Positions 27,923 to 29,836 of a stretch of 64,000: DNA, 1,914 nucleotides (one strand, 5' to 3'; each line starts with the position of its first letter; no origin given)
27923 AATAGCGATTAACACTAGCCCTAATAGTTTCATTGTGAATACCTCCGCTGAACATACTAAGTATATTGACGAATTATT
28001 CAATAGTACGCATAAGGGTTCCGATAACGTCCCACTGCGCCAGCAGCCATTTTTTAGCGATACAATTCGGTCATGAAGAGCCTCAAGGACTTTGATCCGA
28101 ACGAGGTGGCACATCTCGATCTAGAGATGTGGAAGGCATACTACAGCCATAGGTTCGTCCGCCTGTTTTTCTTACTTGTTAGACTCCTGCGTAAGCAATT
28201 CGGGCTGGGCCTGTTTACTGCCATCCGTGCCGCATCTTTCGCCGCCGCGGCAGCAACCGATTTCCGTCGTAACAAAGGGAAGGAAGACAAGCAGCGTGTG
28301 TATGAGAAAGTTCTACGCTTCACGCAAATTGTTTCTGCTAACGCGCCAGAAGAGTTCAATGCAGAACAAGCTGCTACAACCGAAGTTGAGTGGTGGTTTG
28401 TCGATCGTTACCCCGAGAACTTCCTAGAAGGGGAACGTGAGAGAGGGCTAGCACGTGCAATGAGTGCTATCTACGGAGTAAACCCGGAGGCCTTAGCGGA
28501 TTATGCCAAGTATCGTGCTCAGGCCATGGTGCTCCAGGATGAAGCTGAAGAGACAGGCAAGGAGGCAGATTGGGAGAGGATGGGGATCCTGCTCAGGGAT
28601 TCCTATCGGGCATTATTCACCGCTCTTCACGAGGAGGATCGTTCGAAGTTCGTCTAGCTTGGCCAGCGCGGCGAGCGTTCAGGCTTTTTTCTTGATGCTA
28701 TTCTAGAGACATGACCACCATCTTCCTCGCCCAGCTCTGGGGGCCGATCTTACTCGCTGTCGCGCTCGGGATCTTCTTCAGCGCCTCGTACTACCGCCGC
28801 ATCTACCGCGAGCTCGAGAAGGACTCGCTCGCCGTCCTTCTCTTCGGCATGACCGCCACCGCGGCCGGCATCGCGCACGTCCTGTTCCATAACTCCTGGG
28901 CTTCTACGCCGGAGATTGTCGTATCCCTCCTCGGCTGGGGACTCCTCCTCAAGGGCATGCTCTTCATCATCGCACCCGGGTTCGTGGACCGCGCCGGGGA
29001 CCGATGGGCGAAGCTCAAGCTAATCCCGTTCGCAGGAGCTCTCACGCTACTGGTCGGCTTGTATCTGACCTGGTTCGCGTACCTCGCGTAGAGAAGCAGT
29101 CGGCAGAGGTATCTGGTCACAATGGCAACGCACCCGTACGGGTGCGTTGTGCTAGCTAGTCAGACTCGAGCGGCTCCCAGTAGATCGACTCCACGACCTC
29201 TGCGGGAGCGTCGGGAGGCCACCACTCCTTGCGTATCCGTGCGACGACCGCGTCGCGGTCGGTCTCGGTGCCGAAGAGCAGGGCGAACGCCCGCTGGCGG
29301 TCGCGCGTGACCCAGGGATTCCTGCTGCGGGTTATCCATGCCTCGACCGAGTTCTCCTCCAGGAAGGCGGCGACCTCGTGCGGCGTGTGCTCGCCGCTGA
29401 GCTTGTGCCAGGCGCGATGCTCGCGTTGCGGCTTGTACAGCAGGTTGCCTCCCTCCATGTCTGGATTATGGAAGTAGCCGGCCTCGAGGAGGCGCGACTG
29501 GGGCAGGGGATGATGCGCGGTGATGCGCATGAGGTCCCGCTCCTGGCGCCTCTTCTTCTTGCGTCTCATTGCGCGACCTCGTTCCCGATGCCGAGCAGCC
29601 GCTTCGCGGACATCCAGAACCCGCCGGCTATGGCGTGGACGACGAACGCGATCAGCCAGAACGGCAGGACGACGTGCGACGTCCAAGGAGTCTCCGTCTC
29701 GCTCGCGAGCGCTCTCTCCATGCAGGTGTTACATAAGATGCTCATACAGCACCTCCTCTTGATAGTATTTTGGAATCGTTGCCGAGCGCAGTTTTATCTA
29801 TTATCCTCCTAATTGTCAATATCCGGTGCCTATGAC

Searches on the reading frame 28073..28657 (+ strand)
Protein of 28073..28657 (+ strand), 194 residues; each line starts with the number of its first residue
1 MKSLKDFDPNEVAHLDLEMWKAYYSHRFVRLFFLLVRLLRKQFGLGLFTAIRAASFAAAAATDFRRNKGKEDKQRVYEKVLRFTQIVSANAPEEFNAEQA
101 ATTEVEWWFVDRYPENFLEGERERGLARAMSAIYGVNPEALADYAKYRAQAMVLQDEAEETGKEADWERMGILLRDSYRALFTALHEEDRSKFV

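Call 86: search_protein_families(library=pfam, proteins=[window:28073-28657:+], max_evalue=0.01)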
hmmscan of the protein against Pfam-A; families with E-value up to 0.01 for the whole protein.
window:28073-28657:+ (194 aa): 1 family
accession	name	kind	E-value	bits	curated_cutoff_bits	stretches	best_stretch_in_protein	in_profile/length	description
PF24401.1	iHD-CE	-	0.0017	18.1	27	1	48-138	96-188/349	iHD-CE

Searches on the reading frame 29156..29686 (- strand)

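Call 86: search_protein_families(library=pfam, proteins=[window:29156-29686:-], max_evalue=0.01)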
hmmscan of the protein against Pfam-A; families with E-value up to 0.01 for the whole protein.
window:29156-29686:- (176 aa): 1 family
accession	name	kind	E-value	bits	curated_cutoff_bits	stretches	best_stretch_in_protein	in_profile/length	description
PF17691.6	Croc_4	-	0.0029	18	25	1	34-67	20-54/132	Contingent replication of cDNA 4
